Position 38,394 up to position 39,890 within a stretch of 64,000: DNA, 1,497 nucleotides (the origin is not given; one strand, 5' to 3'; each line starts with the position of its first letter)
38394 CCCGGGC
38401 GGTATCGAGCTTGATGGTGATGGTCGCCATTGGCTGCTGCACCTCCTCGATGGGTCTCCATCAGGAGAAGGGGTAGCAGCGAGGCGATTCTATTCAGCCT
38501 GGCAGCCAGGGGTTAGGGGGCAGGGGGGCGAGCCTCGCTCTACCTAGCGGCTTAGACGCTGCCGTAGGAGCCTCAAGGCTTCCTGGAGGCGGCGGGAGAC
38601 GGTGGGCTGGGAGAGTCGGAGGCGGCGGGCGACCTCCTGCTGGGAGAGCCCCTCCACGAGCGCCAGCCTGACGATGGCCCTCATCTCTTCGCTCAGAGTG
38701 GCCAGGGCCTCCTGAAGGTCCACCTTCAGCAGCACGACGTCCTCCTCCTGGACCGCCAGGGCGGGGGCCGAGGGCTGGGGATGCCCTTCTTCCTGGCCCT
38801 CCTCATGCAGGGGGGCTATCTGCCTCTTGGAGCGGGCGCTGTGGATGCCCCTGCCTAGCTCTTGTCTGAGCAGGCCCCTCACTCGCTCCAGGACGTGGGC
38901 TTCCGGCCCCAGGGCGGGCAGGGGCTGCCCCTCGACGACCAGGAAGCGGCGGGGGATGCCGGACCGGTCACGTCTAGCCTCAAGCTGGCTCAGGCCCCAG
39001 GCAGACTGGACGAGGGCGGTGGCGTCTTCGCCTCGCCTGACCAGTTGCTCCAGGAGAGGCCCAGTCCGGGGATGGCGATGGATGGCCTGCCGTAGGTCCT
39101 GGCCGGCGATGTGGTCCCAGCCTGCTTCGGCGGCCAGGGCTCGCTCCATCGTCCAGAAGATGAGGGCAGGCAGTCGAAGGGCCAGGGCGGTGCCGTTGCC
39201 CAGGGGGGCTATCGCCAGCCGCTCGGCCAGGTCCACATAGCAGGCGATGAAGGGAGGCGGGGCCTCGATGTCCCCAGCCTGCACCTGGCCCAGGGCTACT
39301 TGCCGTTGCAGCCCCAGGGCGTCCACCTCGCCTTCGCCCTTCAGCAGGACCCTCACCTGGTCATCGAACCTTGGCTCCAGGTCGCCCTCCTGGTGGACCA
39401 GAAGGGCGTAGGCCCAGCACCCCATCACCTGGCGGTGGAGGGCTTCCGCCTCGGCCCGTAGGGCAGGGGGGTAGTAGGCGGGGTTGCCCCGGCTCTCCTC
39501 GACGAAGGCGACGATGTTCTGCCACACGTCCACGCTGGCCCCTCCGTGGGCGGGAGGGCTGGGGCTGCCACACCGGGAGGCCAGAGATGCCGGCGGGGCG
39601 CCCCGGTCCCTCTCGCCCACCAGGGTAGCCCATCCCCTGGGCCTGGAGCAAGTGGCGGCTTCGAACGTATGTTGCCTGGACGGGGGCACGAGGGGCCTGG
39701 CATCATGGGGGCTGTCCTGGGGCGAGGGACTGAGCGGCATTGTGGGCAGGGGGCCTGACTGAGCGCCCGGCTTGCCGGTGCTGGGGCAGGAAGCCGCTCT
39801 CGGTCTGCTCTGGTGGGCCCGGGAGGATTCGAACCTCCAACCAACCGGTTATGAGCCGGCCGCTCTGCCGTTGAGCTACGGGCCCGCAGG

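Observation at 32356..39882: Compact tRNA-Ile2-integrated element with its own replicon but no recognisable virion, packaging or transfer genes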

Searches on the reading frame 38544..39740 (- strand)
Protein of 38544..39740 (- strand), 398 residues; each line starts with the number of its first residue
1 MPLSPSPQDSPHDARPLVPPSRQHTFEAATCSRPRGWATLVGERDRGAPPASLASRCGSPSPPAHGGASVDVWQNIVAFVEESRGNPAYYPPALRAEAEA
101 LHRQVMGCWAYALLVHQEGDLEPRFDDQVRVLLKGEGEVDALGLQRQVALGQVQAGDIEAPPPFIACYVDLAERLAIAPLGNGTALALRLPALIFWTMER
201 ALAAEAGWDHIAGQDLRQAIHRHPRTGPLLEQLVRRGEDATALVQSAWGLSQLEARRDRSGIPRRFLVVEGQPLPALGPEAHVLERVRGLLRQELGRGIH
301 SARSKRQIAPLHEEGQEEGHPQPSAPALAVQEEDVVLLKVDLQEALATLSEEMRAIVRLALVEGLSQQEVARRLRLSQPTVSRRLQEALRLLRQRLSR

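Call 8: search_protein_families(library=pfam, max_evalue=1, proteins=[window:38547-39740:-])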
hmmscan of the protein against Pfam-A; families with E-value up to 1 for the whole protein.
window:38547-39740:- (398 aa): 21 families
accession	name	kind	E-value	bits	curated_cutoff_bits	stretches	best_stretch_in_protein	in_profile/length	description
PF08281.18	Sigma70_r4_2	-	2.1e-10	40.5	25.7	1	341-392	3-54/54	Sigma-70, region 4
PF04545.22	Sigma70_r4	-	5.2e-10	39.1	24.1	1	345-394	1-50/50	Sigma-70, region 4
PF07638.17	Sigma70_ECF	-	9.7e-06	26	21.1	1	333-393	121-180/185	ECF sigma factor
PF13412.12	HTH_24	-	1.2e-05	25.2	21.9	1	364-387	17-40/48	Winged helix-turn-helix DNA-binding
PF12802.13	MarR_2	-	2.6e-05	24.7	27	1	352-387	7-43/61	MarR family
PF13384.12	HTH_23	-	3.9e-05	23.8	24.6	1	350-386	3-39/50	Homeodomain-like domain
PF13542.12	HTH_Tnp_ISL3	-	0.00024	21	27.4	1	353-387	16-49/51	Helix-turn-helix domain of transposase family ISL3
PF00126.33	HTH_1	-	0.00063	20.1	26.6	1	359-395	8-44/60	Bacterial regulatory helix-turn-helix protein, lysR family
PF13613.12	HTH_Tnp_4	-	0.0019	18.2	27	1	362-397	17-52/53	Helix-turn-helix of DDE superfamily endonuclease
PF13744.12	HTH_37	-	0.0024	18.1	27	1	343-388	10-55/80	Helix-turn-helix domain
PF01381.28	HTH_3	-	0.0046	17.4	23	1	364-383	9-28/55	Helix-turn-helix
PF13518.12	HTH_28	-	0.0051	17.3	25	1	355-386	4-34/52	Helix-turn-helix domain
PF16509.11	KORA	-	0.01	16.4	26.7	1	343-390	10-56/84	TrfB plasmid transcriptional repressor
PF09339.16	HTH_IclR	-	0.011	15.9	22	1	363-386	17-40/52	IclR helix-turn-helix domain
PF13556.12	HTH_30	-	0.013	15.7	27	1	357-396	5-44/59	PucR C-terminal helix-turn-helix domain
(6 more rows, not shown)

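Call 9: search_protein_families(library=phrogs, max_evalue=1, proteins=[window:38547-39740:-])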
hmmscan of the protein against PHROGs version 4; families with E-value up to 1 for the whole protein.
window:38547-39740:- (398 aa): 23 families
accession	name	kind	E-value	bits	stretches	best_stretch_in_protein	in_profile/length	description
phrog_351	-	transcription regulation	4.8e-10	39.7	1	333-397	660-727/928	RNA polymerase sigma factor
phrog_1740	-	transcription regulation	4.9e-10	39.5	1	332-397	152-217/567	RNA polymerase sigma factor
phrog_686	-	DNA, RNA and nucleotide metabolism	4e-05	24.8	1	343-384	27-68/76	HTH DNA binding protein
phrog_13787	-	unknown function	4.1e-05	24.8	1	313-396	83-168/172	-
phrog_36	-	transcription regulation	5.1e-05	24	1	339-395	130-186/220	transcriptional regulator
phrog_4583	-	transcription regulation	5.8e-05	24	1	349-386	7-45/81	transcriptional repressor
phrog_11138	-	unknown function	0.00062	21.1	1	340-396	83-139/142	-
phrog_5536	-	unknown function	0.00095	20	1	348-385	5-42/172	-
phrog_1190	-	transcription regulation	0.0032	18.3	1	340-388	103-151/167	RNA polymerase sigma factor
phrog_3512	-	transcription regulation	0.0051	18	1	335-389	50-106/130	sigma factor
phrog_6831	-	transcription regulation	0.008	17.2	1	360-383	14-37/68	transcriptional regulator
phrog_664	-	DNA, RNA and nucleotide metabolism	0.0094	16.8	1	348-385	84-121/210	DNA binding protein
phrog_3282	-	transcription regulation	0.012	16.5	1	359-389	57-87/158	sigma factor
phrog_79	-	transcription regulation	0.016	15.9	1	349-397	86-138/156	anti-termination protein Q-like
phrog_1157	-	integration and excision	0.016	15.5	1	351-388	5-41/422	transposase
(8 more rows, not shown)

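Call 12: find_encoding_contigs(protein=window:38544-39740:-, flank=10000, max_places=10)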
Protein window:38544-39740:- (398 aa): no gene with exactly this product is on record in the collection.

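Call 15: find_related_loci(query=window:38547-39740:-, collection=viral_contigs, flank=10000)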
Query window:38547-39740:- (398 aa) in viral_contigs; peptide patterns used: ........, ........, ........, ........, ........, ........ (x = any residue, [..] = any of these).
4 stretches matched a pattern, but none encodes a relative of the query by tblastn (E <= 1e-3).

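Call 20: find_homologous_proteins(query=window:38547-39533:-, max_evalue=0.01)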
Query seq(329 aa) (329 aa): 1 proteins with E <= 0.01 among 8000 candidates.
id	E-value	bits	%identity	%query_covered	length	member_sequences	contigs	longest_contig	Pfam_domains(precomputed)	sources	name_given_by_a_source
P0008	6.4e-207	704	100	100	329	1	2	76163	PF13412.13,PF07638.18,PF04545.23,PF08281.19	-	-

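Call 29: search_protein_representatives(protein=P0008)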
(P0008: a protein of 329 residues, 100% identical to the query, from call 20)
Query: 329 residues. Proteins with E-value up to 0.001 (for the whole library): 100; up to 1e-10: 5; up to 1e-30: 3. The best 100 are listed.
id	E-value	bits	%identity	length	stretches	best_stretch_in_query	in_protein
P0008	2.0e-207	704.3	100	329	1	1-329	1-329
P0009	1.8e-40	155.9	46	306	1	1-321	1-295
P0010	1.2e-37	146.6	40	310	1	1-325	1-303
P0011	2.5e-27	112.7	33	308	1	5-328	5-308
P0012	2.8e-13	66.5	38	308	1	30-247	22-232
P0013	3.4e-08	49.8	40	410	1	188-328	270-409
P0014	3.5e-07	46.5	37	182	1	206-327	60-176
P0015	1.0e-06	45.0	30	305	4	273-325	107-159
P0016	3.4e-06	43.3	40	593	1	211-328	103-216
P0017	4.2e-06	43.0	39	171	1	232-320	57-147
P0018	4.4e-06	42.9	62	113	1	1-52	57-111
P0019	7.9e-06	42.1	33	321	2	263-324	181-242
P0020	8.8e-06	41.9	49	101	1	257-327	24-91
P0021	1.6e-05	41.1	36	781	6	281-318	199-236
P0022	1.6e-05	41.0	33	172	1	214-328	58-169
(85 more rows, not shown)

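Call 30: find_encoding_contigs(protein=P0009, flank=10000, max_places=6)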
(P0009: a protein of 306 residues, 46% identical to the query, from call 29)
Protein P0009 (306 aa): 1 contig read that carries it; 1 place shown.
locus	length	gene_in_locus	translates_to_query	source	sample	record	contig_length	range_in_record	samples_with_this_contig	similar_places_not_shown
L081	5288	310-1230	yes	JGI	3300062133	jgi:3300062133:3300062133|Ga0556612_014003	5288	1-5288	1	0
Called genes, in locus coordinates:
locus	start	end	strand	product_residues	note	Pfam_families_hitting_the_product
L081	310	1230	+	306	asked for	-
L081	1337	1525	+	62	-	-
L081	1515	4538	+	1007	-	PF09250:Prim-Pol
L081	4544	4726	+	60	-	-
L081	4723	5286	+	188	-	?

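Call 31: find_encoding_contigs(protein=P0010, flank=10000, max_places=6)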
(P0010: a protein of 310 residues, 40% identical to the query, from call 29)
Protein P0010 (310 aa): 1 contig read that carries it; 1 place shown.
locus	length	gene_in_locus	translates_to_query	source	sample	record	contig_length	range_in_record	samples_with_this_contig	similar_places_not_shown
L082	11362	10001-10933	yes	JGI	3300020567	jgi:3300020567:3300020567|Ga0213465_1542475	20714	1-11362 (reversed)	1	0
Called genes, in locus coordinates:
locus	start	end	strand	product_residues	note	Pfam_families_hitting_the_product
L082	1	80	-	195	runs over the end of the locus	PF01227:GTP_cyclohydroI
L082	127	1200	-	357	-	PF00291:PALP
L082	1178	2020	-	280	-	PF07889:DUF1664 (faint), PF24161:CCDC39 (weak), PF16088:BORCS7 (faint)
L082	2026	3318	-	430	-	PF03447:NAD_binding_3, PF00742:Homoserine_dh, PF01842:ACT, PF13291:ACT_4 (faint), PF22629:ACT_AHAS_ss (faint)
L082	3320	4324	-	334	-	PF13623:SurA_N_2 (weak), PF13624:SurA_N_3, PF13616:Rotamase_3, PF00639:Rotamase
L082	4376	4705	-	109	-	PF01084:Ribosomal_S18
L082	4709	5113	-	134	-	PF00436:SSB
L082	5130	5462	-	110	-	PF01250:Ribosomal_S6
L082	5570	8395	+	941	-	PF00989:PAS, PF08448:PAS_4, PF00989:PAS, PF08448:PAS_4, PF13188:PAS_8, PF13426:PAS_9, PF00990:GGDEF, PF00563:EAL, +6 more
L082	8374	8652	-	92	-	-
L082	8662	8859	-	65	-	-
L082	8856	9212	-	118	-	PF02641:DUF190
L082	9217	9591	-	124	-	PF02537:CRCB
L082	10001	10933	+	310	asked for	-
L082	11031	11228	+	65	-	-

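Call 33: find_encoding_contigs(protein=P0011, flank=10000, max_places=6)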
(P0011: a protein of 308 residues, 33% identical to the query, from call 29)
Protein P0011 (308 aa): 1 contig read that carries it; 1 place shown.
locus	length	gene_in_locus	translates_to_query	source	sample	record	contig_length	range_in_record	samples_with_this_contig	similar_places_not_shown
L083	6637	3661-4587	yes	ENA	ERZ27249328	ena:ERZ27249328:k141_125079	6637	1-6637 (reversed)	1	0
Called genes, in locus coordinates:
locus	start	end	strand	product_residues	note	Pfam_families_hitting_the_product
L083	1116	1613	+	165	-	-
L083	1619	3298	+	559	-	PF00717:Peptidase_S24 (weak), PF17231:DUF5305 (weak)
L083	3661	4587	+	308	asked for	PF08281:Sigma70_r4_2, PF04545:Sigma70_r4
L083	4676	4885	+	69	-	-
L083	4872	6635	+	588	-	?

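Call 34: find_encoding_contigs(protein=P0012, flank=10000, max_places=6)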
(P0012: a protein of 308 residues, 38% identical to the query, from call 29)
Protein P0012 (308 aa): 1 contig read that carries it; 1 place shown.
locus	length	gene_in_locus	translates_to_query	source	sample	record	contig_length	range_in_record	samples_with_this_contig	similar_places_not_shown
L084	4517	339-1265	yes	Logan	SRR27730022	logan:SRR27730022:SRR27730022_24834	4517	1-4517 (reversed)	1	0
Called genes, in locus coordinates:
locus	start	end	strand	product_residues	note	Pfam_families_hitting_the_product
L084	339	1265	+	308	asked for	PF00196:GerE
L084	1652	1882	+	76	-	-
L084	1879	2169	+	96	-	PF21531:Rv2175c_wHTH (weak), PF12728:HTH_17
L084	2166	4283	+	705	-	PF09250:Prim-Pol, PF08708:PriCT_1, PF13481:AAA_25, PF12802:MarR_2 (faint)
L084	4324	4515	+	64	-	?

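Call 37: find_related_loci(query=A1, collection=metagenome_contigs, flank=10000)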
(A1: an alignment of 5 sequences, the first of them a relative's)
Query A1 (329 aa) in metagenome_contigs; peptide patterns used: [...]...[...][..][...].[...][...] (x = any residue, [..] = any of these).
181 stretches matched a pattern; 1 encode a relative of the query (tblastn E <= 1e-3); 1 distinct loci.
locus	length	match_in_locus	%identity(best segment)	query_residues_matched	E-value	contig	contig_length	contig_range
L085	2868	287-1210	30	1-328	2e-31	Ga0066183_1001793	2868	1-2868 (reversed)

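Call 38: find_related_loci(query=A1, collection=viral_contigs, flank=10000)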
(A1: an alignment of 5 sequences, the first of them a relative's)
Query A1 (329 aa) in viral_contigs; peptide patterns used: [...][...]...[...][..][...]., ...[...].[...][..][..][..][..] (x = any residue, [..] = any of these).
37 stretches matched a pattern, but none encodes a relative of the query by tblastn (E <= 1e-3).

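Call 43: find_homologous_proteins(query=A1, max_evalue=0.00001)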
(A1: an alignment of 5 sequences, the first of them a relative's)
Query A1 (5 sequences) (329 aa, profile of the alignment): 2 proteins with E <= 0.00001 among 8000 candidates.
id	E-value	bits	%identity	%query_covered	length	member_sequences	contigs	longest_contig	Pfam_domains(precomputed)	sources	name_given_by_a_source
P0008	3.8e-131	455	100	100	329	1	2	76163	PF13412.13,PF07638.18,PF04545.23,PF08281.19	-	-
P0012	5.1e-102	360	34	64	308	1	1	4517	PF00196.26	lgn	-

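Call 45: search_solved_structures(query=A1, max_evalue=1)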
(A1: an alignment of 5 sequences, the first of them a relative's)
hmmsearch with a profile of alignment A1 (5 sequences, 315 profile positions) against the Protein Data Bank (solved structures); distinct sequences matched with E-value up to 1: 66 (the best 60 are shown).
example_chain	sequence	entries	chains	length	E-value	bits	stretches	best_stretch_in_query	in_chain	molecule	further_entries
8jzt_A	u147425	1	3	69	4.4e-07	32.9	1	253-315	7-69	RNA polymerase sigma factor SigF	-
3hug_A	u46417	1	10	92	5.6e-07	32.6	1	252-314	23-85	RNA polymerase sigma factor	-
6pfj_A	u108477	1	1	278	9.3e-07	31.8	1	244-314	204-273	RNA polymerase sigma factor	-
6pfv_A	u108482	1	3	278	9.7e-07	31.8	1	244-314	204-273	RNA polymerase sigma factor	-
1l0o_C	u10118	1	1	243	1.5e-06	31.2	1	249-311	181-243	sigma factor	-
6dv9_F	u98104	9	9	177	2.6e-06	30.4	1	251-314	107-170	ECF RNA polymerase sigma factor SigL | RNA polymerase sigma factor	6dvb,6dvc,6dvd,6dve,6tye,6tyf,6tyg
8x6g_H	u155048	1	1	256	2.7e-06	30.3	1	253-312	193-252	RNA polymerase sigma factor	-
4cxf_A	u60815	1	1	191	0.00018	24.3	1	250-310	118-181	RNA POLYMERASE SIGMA FACTOR CNRH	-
7lq4_A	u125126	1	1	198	0.0005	22.9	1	256-315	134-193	WhiG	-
4nqw_A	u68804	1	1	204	0.00088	22.1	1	259-314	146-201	ECF RNA polymerase sigma factor SigK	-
1rp3_A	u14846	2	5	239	0.0012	21.7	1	248-315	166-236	RNA polymerase sigma factor SIGMA-28 (FliA) | RNA polymerase sigma factor FliA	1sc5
2q1z_A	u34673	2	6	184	0.0042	19.8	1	248-315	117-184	RpoE, ECF SigE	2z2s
7bbq_A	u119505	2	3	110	0.0047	19.7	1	259-308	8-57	KORA domain-containing protein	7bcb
9m9d_F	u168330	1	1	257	0.0069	19.1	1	252-313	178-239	ECF RNA polymerase sigma factor SigE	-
9m9e_F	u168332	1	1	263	0.0072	19.1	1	252-313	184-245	ECF RNA polymerase sigma factor SigE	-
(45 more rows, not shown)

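Call 48: predict_structure(alignment_id=A1)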
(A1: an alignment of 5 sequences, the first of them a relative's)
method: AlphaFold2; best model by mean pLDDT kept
length: 329 residues; sequences in the alignment: 5
mean_pLDDT: 59.7   pTM: 0.49
mean pLDDT of the five models: 59.7, 57.3, 56.8, 56.3, 54.5
residues with pLDDT >= 90: 10; 70-90: 103; 50-70: 105; < 50: 111
segments of 3 or more residues with pLDDT < 50: 1-16, 183-198, 201-204, 206-271
pLDDT, mean of each block of 10 residues (from residue 1): 42 47 67 69 80 82 88 81 74 86 66 52 69 59 55 57 66 52 46 43 45 38 33 30 29 31 30 64 81 68 88 83 67
secondary structure, 60 per line:
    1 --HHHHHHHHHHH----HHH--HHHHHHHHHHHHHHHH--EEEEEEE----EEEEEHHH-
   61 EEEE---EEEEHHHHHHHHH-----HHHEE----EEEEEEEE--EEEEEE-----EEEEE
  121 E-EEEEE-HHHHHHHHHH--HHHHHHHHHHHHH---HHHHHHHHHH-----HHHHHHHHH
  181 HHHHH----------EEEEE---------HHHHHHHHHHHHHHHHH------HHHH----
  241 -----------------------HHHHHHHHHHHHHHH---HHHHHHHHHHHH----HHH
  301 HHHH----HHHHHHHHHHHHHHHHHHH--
elements in order: H3-13 H23-38 E41-47 E52-56 E61-64 E68-71 H72-80 E95-102 E105-110 E116-121 E123-127 H129-138 H141-153 H157-166 H172-185 E196-200 H210-226 H233-236 H264-278 H282-293 H298-304 H309-327

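Call 50: search_protein_families(library=pfam, max_evalue=0.01, proteins=[L081:1515-4535:+, L081:4723-5286:+, L083:1116-1610:+, L083:1619-3295:+, L083:4872-6635:+, L084:1652-1879:+, L084:1879-2166:+, L084:2166-4280:+, L081:1337-1522:+])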
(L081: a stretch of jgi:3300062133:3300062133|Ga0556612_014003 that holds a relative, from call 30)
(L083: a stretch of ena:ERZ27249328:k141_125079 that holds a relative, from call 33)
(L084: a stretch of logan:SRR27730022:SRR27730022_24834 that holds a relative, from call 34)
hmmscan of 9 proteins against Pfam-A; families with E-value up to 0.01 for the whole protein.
L081:1515-4535:+ (1007 aa): 2 families
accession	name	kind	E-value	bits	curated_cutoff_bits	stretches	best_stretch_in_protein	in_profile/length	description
PF09250.16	Prim-Pol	-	5.3e-25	89.2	22.8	1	37-185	1-149/158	Bifunctional DNA primase/polymerase, N-terminal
PF08708.16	PriCT_1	-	0.0017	18.3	21.1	1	238-287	12-58/67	Primase C terminal 1 (PriCT-1)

L081:4723-5286:+ (188 aa): 1 family
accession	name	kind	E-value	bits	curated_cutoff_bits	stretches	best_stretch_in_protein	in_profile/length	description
PF12705.13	PDDEXK_1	-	3.9e-05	24.1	22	0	123-186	99-165/247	PD-(D/E)XK nuclease superfamily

L083:1116-1610:+ (165 aa): 0 families

L083:1619-3295:+ (559 aa): 3 families
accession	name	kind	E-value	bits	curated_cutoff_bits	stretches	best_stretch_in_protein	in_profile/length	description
PF17231.7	DUF5305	-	2.1e-10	40.8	29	1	330-500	18-190/217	Family of unknown function (DUF5305)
PF00717.28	Peptidase_S24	-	2.4e-07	30.9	23.3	1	40-115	24-100/116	Peptidase S24-like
PF10502.14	Peptidase_S26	-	0.00014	22.3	22.9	1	25-98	4-80/168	Signal peptidase, peptidase S26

L083:4872-6635:+ (588 aa): 3 families
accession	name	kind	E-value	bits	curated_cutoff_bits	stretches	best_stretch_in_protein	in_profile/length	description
PF09250.16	Prim-Pol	-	9.6e-50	169.5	22.8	1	45-206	1-158/158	Bifunctional DNA primase/polymerase, N-terminal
PF08706.16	D5_N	-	1.6e-28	100.2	22.4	1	321-470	2-144/145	D5 N terminal like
PF08708.16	PriCT_1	-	4.9e-14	52.1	21.1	1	224-282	7-64/67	Primase C terminal 1 (PriCT-1)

L084:1652-1879:+ (76 aa): 1 family
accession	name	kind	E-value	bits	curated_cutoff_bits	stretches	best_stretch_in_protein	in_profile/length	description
PF25181.1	Phage_Bbp19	-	0.0041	17.4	25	1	41-70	28-59/61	Bbp19-like phage protein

L084:1879-2166:+ (96 aa): 10 families
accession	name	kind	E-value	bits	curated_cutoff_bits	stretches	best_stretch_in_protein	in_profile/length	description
PF12728.13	HTH_17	-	9.2e-12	45.5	27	1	42-87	2-47/51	Helix-turn-helix domain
PF21531.3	Rv2175c_wHTH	-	5.3e-06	26.8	27.1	1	41-80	15-54/57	DNA-binding protein Rv2175c, wHTH domain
PF13542.12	HTH_Tnp_ISL3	-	0.00044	20.1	27.4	1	43-63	28-48/51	Helix-turn-helix domain of transposase family ISL3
PF13384.12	HTH_23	-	0.00047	20.3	24.6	1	42-63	18-39/50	Homeodomain-like domain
PF12964.13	DUF3853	-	0.00091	19.8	22.1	1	26-86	31-93/97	Protein of unknown function (DUF3853)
PF05344.16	DUF746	-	0.0014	19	26.9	1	41-72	12-43/64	Domain of Unknown Function (DUF746)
PF13404.12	HTH_AsnC-type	-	0.0017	18.6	27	1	42-63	18-39/42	AsnC-type helix-turn-helix domain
PF08281.18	Sigma70_r4_2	-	0.0024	17.9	25.7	1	42-63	27-48/54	Sigma-70, region 4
PF12840.13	HTH_20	-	0.0038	17.6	27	0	28-63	13-40/51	Helix-turn-helix domain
PF13518.12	HTH_28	-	0.0056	17.2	25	0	43-63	14-34/52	Helix-turn-helix domain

L084:2166-4280:+ (705 aa): 8 families
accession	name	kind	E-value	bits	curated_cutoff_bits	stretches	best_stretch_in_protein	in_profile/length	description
PF13481.12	AAA_25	-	8e-25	88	27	1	270-442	11-194/195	AAA domain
PF08708.16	PriCT_1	-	3.3e-17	62.3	21.1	1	185-245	5-64/67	Primase C terminal 1 (PriCT-1)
PF09250.16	Prim-Pol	-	2.9e-13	51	22.8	1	10-166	1-153/158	Bifunctional DNA primase/polymerase, N-terminal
PF12802.13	MarR_2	-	1.8e-05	25.3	27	1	521-551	18-48/61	MarR family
PF01978.25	TrmB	-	0.00026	21.2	25.6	1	523-571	22-66/68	Sugar-specific transcriptional regulator TrmB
PF13412.12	HTH_24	-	0.00083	19.3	21.9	1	523-551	17-45/48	Winged helix-turn-helix DNA-binding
PF24034.1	DUF7343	-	0.0028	17.9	27.6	1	508-560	4-55/62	Domain of unknown function (DUF7343)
PF03796.21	DnaB_C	-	0.0047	16.8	27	0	442-468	192-218/255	DnaB-like helicase C terminal domain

L081:1337-1522:+ (62 aa): 0 families
